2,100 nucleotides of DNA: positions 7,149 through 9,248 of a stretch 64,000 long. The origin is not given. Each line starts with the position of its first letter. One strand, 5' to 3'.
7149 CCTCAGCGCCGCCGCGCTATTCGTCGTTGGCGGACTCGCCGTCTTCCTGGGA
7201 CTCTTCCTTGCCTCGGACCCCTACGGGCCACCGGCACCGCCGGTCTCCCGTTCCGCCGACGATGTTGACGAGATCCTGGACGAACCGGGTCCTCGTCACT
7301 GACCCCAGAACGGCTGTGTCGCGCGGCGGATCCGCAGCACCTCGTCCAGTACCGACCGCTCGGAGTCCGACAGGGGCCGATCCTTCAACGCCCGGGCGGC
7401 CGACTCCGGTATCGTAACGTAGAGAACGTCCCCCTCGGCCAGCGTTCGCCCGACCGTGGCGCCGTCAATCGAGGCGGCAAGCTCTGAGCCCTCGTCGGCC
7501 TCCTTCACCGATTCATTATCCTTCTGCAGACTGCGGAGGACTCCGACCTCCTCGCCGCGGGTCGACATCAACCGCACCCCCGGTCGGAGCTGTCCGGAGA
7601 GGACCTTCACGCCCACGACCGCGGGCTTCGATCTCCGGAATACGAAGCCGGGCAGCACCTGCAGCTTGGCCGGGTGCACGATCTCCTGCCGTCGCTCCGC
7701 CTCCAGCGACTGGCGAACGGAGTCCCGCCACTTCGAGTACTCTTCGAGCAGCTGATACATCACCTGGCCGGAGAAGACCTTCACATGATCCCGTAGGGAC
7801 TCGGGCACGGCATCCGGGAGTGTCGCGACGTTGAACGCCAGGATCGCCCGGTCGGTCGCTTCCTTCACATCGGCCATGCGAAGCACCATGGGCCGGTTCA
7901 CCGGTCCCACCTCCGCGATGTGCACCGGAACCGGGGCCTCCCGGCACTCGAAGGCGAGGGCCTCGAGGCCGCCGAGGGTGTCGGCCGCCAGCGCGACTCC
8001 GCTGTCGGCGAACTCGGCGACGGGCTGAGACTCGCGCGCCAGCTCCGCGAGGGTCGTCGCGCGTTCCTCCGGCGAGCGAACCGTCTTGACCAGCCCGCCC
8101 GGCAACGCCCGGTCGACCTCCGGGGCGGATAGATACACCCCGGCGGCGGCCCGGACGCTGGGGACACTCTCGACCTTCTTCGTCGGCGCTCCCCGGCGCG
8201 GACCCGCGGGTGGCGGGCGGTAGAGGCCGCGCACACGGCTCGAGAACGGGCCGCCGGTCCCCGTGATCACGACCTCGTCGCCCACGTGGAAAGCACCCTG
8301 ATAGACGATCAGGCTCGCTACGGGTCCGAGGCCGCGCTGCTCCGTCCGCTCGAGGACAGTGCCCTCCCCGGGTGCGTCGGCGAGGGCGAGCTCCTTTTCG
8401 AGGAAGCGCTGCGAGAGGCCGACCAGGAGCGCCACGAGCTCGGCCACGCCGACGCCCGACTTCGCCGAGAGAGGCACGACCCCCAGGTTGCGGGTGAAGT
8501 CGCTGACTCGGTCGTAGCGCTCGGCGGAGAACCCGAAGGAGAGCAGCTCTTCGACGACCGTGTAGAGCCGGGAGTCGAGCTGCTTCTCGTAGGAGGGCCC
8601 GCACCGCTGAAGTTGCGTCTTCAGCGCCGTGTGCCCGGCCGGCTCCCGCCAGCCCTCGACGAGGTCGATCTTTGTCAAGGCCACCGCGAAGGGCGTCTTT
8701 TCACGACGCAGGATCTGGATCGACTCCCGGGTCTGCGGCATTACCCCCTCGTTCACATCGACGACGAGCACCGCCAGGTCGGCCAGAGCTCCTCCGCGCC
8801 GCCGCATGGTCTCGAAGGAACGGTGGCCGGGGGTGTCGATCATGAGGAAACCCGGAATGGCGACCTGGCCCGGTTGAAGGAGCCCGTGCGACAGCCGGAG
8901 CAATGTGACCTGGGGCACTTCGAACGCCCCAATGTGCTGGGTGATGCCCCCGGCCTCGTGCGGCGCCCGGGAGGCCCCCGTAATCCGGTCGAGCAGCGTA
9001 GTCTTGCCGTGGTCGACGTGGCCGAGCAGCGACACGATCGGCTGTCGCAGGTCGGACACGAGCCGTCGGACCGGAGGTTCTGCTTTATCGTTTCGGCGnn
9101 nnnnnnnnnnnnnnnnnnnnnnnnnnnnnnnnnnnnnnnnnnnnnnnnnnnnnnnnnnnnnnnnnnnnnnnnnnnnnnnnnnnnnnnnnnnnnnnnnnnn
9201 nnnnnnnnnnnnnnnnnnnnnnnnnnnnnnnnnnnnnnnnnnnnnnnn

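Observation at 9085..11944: Dead/active pair of KaiC/aRadC-like RecA-superfamily ATPases directly upstream of the Y-family polymerase gene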

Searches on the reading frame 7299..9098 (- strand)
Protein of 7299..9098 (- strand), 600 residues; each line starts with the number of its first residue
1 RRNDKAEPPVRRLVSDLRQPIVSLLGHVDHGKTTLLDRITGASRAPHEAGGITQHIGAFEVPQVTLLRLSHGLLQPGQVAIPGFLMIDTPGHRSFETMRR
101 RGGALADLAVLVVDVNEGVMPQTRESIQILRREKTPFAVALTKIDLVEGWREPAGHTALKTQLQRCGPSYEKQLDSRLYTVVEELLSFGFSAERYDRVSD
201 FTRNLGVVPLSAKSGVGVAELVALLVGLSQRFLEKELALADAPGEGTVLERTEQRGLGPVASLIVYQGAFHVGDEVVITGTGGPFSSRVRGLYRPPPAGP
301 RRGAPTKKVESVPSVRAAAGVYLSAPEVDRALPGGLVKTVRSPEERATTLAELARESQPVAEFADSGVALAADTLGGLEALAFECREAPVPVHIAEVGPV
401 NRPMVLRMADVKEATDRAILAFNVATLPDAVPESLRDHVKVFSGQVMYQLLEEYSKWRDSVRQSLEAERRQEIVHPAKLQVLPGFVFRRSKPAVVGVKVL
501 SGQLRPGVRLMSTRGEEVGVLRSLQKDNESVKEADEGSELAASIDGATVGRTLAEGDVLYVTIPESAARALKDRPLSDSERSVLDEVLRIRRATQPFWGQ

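Call 5: search_protein_families(library=pfam, proteins=[window:7299-9098:-], max_evalue=0.01)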
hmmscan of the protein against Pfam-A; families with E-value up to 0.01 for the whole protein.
window:7299-9098:- (600 aa): 7 families
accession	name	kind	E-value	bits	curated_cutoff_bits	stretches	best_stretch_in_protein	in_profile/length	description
PF00009.33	GTP_EFTU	-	2.2e-31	109.4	26.5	1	21-227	5-184/188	Elongation factor Tu GTP binding domain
PF14578.12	GTP_EFTU_D4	-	9.8e-30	102.8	23.8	1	476-560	2-86/86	Elongation factor Tu domain 4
PF03144.31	GTP_EFTU_D2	-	1.2e-09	38.9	30.3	2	258-295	1-41/73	Elongation factor Tu domain 2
PF11987.13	IF-2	-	1.1e-08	35.5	27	1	345-454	7-116/117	Translation-initiation factor 2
PF01926.29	MMR_HSR1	-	2.7e-08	34.4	21.9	1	22-143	2-113/113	50S ribosome-binding GTPase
PF22042.2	EF-G_D2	-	6.1e-06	26.7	27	1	245-280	3-38/84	Elongation factor G domain 2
PF03193.22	RsgA_GTPase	-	0.0065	16.8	30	0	8-96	95-172/174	RsgA GTPase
